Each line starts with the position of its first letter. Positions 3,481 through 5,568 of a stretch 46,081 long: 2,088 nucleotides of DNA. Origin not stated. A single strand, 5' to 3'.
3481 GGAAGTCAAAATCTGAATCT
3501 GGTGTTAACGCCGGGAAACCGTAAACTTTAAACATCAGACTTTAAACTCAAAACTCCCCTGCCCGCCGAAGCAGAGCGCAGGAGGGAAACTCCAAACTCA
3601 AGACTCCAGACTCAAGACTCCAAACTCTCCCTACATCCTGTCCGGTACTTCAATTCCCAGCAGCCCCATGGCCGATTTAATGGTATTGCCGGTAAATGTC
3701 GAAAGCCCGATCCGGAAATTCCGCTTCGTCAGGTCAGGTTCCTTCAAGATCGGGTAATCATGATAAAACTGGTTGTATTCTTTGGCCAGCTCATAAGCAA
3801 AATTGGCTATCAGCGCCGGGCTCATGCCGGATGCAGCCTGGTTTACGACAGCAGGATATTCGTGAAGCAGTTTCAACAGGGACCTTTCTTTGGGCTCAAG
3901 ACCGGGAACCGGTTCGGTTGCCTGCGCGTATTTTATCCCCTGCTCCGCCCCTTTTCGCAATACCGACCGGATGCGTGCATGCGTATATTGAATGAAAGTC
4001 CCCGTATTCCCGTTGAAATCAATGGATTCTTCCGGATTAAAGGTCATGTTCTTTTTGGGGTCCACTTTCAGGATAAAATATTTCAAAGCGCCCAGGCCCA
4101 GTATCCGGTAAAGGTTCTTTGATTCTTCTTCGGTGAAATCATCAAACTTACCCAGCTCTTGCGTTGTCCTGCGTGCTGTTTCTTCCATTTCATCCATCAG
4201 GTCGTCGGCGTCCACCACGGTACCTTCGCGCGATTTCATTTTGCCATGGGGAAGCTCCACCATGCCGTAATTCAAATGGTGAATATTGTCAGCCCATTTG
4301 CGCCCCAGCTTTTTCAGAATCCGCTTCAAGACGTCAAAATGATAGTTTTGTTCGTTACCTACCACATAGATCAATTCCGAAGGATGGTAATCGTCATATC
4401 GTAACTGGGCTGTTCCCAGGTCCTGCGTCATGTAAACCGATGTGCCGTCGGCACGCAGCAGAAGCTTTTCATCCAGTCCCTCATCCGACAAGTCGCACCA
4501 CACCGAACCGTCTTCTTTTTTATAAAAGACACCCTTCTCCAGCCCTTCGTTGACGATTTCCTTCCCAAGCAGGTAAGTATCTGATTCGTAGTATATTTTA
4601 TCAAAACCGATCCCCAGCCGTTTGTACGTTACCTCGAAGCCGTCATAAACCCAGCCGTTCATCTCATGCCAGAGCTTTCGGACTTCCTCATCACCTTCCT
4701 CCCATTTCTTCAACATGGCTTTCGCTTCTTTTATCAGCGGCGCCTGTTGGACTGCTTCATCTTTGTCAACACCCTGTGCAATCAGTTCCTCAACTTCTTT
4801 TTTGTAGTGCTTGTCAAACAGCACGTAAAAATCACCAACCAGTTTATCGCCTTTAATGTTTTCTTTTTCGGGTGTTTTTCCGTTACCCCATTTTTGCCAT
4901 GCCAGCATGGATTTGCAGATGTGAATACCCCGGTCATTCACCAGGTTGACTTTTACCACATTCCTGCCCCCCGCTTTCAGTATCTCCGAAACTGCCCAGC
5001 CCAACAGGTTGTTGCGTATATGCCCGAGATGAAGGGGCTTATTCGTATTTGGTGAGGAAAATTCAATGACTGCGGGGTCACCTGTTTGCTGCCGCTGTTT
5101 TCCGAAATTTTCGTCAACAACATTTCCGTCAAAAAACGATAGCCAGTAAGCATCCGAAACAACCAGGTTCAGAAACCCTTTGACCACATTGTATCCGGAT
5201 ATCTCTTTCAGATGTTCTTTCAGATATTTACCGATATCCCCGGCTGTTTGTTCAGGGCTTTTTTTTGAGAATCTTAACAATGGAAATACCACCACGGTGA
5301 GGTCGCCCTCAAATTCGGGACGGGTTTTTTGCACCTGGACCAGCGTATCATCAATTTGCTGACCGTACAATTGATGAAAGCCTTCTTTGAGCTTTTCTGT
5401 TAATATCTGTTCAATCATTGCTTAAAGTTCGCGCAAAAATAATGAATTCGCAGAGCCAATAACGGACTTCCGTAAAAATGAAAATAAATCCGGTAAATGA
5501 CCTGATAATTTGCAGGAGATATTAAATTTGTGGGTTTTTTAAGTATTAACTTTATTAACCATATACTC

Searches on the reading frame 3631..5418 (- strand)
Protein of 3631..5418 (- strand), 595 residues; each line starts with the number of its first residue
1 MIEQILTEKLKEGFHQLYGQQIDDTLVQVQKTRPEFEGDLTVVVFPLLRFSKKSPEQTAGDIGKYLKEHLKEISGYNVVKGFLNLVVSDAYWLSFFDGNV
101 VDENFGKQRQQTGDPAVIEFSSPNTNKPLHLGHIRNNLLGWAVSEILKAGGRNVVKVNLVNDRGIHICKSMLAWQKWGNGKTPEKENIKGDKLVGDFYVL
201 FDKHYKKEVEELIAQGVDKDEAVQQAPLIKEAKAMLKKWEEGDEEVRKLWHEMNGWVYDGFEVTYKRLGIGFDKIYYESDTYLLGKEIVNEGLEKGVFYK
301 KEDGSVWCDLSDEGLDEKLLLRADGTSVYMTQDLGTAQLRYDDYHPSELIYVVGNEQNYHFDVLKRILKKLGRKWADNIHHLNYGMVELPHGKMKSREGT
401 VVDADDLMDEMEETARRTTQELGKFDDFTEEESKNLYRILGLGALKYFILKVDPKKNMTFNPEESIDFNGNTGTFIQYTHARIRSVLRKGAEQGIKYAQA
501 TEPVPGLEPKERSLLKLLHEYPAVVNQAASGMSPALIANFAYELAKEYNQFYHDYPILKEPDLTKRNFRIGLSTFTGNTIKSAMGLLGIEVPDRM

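Call 9: search_protein_families(library=pfam, proteins=[window:3631-5418:-], max_evalue=0.001)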
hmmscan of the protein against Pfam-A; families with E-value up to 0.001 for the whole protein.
window:3631-5418:- (595 aa): 3 families
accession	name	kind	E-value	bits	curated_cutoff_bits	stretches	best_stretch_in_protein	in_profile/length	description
PF00750.26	tRNA-synt_1d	-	4.9e-44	151.2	23.3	1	111-460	17-347/349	tRNA synthetases class I (R), catalytic domain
PF05746.21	DALR_1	-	1.7e-30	105.9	22.3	1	476-595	1-117/117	DALR anticodon binding domain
PF03485.21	Arg_tRNA_synt_N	-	0.00034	21.6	21.5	1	6-86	3-84/85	Arginyl tRNA synthetase N terminal domain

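Call 44: find_homologous_proteins(query=window:3631-5418:-, max_evalue=1e-50)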
Query window:3631-5418:- (595 aa): 8000 proteins with E <= 1e-50 among 8000 candidates; the best 120 are listed.
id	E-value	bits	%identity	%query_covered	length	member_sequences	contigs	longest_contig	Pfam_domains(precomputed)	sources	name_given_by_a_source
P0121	0.0e+0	1367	100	100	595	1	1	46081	PF05746.22,PF00750.26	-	-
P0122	0.0e+0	1163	84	100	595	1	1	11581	PF05746.22,PF00750.26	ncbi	-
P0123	0.0e+0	1074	77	100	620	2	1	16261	PF05746.22,PF00750.26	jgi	-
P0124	0.0e+0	1057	76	100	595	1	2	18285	PF05746.22,PF00750.26,PF03485.22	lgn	-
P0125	0.0e+0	1039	75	100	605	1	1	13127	PF05746.22,PF00750.26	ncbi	-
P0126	0.0e+0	1036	74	100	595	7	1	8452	PF05746.22,PF00750.26,PF03485.22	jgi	jgi:arginyl-tRNA synthetase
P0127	0.0e+0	1035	75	100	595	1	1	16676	PF05746.22,PF00750.26,PF03485.22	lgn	-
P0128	0.0e+0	1031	74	100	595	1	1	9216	PF05746.22,PF00750.26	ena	-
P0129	0.0e+0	1017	73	100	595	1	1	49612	PF05746.22,PF00750.26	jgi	jgi:arginyl-tRNA synthetase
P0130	0.0e+0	1015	73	100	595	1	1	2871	PF05746.22,PF00750.26,PF03485.22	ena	-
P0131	0.0e+0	1013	73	100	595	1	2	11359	PF05746.22,PF00750.26,PF03485.22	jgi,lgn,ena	jgi:arginyl-tRNA synthetase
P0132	0.0e+0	1013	74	100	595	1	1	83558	PF05746.22,PF00750.26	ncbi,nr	ncbi:MAG: arginine--tRNA ligase [Bacteroidales bacterium]|nr:arginine--tRNA ligase [Bacteroidales ba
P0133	0.0e+0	1012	73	100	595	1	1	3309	PF05746.22,PF00750.26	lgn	-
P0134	0.0e+0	1012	73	100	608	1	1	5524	PF05746.22,PF00750.26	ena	-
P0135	0.0e+0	1011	73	100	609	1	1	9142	PF05746.22,PF00750.26,PF03485.22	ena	-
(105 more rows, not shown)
